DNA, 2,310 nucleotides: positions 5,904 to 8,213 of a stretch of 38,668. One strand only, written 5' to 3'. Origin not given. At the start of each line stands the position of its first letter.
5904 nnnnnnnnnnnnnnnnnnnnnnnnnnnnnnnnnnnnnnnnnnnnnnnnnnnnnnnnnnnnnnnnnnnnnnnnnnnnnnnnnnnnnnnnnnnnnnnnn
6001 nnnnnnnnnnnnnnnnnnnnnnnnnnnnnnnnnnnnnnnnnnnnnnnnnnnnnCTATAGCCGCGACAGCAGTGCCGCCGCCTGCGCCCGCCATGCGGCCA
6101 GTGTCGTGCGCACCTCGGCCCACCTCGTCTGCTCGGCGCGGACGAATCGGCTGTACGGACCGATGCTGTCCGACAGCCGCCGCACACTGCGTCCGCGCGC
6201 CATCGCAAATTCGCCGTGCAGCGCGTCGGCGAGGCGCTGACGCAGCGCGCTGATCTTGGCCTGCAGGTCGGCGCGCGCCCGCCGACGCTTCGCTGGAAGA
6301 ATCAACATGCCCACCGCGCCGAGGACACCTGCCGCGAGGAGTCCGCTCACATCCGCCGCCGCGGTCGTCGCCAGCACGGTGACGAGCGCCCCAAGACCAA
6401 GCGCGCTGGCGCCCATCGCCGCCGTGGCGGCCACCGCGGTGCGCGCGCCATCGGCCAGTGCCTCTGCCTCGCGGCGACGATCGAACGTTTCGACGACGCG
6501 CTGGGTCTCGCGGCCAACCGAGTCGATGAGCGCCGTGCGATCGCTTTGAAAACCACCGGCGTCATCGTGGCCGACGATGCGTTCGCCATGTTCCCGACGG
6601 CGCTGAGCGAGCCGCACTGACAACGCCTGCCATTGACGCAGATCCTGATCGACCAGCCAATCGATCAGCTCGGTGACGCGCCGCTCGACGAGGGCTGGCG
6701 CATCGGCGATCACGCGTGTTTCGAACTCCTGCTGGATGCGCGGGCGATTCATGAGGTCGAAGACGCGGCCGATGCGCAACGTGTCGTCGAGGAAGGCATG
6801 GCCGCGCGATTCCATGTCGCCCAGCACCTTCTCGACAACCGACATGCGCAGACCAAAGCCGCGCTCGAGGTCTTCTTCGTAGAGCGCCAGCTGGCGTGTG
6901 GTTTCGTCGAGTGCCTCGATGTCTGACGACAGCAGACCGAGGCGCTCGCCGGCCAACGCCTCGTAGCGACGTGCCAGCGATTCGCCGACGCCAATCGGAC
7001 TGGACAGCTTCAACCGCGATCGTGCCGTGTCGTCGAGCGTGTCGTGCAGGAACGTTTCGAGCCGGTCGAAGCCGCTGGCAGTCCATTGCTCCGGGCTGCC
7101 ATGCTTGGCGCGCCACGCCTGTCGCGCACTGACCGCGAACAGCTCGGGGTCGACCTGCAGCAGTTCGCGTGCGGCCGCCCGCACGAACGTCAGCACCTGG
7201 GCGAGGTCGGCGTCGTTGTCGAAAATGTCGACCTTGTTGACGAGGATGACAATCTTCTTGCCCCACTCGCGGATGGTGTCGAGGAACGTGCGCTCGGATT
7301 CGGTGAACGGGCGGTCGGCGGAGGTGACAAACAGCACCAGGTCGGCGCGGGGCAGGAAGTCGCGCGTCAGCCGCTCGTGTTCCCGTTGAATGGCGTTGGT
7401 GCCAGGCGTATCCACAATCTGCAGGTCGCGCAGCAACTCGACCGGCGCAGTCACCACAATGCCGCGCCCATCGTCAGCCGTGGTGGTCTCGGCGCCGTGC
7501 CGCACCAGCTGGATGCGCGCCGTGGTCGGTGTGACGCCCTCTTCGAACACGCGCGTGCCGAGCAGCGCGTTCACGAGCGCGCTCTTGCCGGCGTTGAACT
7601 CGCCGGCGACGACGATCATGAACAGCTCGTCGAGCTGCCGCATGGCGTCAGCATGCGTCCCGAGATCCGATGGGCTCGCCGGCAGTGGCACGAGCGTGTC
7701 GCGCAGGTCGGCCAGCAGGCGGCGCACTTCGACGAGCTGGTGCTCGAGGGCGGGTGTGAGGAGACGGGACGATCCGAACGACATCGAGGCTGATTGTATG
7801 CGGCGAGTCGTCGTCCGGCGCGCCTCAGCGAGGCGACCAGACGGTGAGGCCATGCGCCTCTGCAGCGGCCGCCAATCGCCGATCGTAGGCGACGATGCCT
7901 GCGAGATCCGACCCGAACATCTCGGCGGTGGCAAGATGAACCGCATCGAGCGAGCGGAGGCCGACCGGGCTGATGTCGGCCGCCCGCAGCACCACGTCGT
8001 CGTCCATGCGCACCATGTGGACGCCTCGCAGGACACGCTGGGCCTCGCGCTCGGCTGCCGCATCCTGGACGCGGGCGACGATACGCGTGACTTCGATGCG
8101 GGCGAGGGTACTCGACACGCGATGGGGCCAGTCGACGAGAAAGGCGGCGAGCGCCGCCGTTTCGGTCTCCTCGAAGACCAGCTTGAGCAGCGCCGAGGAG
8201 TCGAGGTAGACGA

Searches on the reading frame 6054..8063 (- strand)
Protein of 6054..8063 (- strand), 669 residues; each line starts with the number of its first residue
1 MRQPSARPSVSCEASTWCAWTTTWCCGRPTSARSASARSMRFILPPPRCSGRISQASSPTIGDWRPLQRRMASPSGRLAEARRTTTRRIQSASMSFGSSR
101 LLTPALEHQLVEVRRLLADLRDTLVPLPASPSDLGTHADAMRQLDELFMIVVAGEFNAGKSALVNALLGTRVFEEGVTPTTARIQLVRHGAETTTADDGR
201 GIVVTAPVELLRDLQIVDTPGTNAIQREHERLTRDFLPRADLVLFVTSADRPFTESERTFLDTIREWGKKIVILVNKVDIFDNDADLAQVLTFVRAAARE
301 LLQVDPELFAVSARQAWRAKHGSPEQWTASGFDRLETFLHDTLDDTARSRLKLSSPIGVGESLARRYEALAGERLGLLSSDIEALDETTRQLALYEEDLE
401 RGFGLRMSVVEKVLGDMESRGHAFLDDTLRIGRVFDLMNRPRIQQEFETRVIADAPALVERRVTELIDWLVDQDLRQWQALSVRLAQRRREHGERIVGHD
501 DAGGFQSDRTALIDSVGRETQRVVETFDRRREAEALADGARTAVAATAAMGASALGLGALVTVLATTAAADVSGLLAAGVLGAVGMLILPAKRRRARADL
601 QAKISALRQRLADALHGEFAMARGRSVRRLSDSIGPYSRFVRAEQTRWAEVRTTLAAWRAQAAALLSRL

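Call 43: search_protein_families(library=pfam, proteins=[window:6054-8063:-], max_evalue=0.001)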
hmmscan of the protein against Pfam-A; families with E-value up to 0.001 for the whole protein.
window:6054-8063:- (669 aa): 6 families
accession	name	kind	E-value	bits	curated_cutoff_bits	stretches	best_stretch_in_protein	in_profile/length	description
PF00350.29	Dynamin_N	-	8.6e-23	81.6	27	2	202-277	91-166/168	Dynamin family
PF01926.29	MMR_HSR1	-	3.6e-14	53.3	21.9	1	150-277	2-113/113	50S ribosome-binding GTPase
PF00009.33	GTP_EFTU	-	3.6e-10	40.2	26.5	1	148-319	4-175/188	Elongation factor Tu GTP binding domain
PF03193.22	RsgA_GTPase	-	8.6e-07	29.4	30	0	136-226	95-172/174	RsgA GTPase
PF02421.24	FeoB_N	-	1.1e-06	28.7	27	0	212-283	47-120/156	Ferrous iron transport protein B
PF04548.22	AIG1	-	1.1e-06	28.6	27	1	150-272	3-116/212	AIG1 family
